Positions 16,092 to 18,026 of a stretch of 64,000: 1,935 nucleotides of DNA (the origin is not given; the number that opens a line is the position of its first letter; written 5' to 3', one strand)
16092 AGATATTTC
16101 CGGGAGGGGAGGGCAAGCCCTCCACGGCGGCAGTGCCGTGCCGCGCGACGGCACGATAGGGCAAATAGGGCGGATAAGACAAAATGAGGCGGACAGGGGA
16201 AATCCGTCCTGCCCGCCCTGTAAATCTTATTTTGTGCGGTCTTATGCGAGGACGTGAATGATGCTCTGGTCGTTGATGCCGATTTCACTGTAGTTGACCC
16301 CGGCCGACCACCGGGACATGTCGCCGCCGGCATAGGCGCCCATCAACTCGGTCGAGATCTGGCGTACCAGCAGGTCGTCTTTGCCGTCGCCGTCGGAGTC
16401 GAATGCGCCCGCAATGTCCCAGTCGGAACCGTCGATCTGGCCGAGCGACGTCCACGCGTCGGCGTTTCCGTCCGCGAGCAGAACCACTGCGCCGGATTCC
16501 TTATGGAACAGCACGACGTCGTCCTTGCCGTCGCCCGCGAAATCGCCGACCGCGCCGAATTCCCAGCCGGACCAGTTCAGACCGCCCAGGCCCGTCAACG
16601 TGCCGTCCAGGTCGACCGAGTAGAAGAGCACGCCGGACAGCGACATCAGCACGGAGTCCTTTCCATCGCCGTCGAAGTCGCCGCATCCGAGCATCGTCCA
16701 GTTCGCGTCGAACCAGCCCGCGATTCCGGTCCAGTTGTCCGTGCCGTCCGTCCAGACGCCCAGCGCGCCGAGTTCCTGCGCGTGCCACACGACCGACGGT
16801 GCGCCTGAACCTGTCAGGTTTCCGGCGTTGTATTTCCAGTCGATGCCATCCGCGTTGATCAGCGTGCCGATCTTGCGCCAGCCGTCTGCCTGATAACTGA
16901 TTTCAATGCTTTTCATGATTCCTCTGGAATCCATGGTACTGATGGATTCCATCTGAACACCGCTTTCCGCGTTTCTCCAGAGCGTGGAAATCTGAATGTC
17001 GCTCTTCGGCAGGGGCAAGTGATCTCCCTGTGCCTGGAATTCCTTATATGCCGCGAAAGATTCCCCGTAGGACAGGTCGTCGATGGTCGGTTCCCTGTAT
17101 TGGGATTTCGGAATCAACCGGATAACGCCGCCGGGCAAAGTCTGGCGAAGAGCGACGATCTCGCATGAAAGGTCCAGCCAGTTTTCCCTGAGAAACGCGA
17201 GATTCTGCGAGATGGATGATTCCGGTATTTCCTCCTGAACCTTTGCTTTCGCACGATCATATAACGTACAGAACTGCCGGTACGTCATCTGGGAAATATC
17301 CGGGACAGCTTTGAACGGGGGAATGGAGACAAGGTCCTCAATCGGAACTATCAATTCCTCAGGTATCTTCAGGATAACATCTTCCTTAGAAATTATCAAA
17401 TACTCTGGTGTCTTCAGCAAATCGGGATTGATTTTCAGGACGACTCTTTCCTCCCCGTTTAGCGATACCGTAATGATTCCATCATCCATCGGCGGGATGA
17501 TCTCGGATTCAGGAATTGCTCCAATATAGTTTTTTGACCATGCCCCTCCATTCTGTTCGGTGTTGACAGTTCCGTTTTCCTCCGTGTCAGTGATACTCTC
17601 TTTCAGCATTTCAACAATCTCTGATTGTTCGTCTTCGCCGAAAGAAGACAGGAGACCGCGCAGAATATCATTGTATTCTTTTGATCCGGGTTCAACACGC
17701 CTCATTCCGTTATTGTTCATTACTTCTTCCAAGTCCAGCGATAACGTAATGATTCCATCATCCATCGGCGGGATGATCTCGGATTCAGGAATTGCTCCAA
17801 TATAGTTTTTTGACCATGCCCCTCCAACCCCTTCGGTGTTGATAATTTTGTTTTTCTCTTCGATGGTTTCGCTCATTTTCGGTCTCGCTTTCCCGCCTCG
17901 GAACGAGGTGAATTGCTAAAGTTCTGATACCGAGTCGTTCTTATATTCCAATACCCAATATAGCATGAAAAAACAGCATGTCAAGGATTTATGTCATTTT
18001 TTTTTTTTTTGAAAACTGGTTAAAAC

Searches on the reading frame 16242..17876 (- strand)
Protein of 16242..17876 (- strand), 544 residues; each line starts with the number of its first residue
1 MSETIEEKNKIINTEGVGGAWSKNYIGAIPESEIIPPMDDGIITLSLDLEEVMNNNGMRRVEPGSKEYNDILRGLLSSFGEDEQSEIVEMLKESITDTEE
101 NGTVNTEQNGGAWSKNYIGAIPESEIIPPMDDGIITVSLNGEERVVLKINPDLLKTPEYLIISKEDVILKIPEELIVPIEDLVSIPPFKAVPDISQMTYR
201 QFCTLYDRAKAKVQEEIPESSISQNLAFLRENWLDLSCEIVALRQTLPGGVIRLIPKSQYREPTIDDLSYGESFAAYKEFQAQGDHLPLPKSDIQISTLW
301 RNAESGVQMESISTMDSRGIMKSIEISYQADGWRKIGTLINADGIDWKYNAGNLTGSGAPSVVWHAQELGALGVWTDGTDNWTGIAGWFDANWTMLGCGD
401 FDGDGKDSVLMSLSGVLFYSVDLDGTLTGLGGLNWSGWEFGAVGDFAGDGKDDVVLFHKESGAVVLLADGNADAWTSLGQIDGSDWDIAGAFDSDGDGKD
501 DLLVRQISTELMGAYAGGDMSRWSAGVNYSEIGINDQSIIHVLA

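Call 18: search_protein_families(library=pfam, proteins=[window:16242-17876:-], max_evalue=0.01)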
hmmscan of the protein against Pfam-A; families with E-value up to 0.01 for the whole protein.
window:16242-17876:- (544 aa): 2 families
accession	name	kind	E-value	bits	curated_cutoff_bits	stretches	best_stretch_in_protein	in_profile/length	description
PF13517.12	FG-GAP_3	-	0.00053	21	26.9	1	445-504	1-61/61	FG-GAP-like repeat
PF01839.29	FG-GAP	-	0.00092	19.5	22.1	0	440-465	4-35/37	FG-GAP repeat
